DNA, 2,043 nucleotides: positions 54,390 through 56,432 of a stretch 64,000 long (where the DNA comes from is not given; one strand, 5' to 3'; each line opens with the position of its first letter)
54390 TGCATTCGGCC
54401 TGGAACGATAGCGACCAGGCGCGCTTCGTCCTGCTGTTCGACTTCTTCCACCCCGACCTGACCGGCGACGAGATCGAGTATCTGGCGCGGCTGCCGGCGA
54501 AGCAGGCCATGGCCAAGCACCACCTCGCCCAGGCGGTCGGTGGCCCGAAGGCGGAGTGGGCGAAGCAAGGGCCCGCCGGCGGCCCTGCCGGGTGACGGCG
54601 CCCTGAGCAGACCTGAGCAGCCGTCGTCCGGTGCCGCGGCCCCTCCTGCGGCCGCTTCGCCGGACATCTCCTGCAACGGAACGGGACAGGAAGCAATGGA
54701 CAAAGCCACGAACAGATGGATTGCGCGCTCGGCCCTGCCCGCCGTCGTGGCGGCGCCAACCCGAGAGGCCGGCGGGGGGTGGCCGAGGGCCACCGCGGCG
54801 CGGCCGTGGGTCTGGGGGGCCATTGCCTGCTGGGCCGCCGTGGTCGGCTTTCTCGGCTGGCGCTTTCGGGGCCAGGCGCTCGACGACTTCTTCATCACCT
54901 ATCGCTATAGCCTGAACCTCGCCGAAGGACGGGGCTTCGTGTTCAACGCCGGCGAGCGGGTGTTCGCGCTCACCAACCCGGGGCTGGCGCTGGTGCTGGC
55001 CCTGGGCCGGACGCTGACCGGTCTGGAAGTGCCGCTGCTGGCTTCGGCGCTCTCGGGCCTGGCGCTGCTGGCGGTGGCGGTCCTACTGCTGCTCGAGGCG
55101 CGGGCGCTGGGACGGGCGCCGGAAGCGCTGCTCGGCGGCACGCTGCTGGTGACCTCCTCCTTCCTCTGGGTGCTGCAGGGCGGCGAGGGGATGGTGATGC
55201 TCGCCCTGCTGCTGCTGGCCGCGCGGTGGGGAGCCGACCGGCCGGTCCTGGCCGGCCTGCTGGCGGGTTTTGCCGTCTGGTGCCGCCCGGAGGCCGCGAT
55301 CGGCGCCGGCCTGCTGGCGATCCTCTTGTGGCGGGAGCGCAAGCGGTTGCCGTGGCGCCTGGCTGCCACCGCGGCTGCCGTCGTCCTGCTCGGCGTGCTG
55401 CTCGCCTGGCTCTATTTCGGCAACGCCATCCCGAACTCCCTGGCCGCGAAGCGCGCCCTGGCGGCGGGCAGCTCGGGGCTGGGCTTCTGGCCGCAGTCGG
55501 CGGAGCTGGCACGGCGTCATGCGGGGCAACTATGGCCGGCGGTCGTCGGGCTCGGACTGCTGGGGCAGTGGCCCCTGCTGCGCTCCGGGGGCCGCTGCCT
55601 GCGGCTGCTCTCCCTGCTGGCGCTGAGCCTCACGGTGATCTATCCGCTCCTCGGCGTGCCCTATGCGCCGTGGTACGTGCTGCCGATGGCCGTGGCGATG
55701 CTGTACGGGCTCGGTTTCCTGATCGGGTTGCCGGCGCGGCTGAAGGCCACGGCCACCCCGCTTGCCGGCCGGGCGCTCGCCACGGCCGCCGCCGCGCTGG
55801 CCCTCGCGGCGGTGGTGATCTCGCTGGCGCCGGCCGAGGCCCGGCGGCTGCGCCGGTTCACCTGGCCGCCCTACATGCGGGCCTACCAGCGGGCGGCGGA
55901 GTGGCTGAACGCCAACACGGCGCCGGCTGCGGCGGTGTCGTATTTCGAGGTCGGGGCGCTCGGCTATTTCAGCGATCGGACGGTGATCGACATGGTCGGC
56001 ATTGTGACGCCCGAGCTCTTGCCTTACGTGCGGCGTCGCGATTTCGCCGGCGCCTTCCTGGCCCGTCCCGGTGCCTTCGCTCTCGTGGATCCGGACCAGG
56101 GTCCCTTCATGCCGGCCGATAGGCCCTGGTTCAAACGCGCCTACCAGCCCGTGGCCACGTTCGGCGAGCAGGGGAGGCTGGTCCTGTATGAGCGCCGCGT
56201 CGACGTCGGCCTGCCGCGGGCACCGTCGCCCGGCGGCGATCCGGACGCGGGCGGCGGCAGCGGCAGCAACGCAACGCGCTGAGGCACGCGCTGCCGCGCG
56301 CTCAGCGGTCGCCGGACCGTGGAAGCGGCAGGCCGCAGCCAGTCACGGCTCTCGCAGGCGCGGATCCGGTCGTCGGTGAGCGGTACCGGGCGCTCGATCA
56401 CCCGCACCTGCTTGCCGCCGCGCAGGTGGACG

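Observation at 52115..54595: Divergent pair: a LanC-like protein that has lost both zinc-ligand motifs, and an Asp/Asn beta-hydroxylase with a 150-aa N-terminal extension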

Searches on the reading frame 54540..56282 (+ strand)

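Call 3: search_protein_families(library=pfam, proteins=[window:54540-56282:+], max_evalue=0.1)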
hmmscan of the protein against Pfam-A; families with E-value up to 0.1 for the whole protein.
window:54540-56282:+ (580 aa): 1 family
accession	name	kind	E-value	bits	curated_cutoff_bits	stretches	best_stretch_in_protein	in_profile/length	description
PF04932.20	Wzy_C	-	0.014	15.6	31.7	1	253-292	21-60/149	O-Antigen ligase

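Call 11: search_protein_families(library=ncbifam, proteins=[window:54540-56282:+], max_evalue=1)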
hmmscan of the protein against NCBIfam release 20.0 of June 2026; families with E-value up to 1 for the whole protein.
window:54540-56282:+ (580 aa): 1 family
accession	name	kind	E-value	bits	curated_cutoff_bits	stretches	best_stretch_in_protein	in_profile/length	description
NF047440.1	LA3751_2_3_fam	subfamily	0.0028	16.6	200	1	234-293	178-244/460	LA_3751/LA_3752 family putative glycosyltransferase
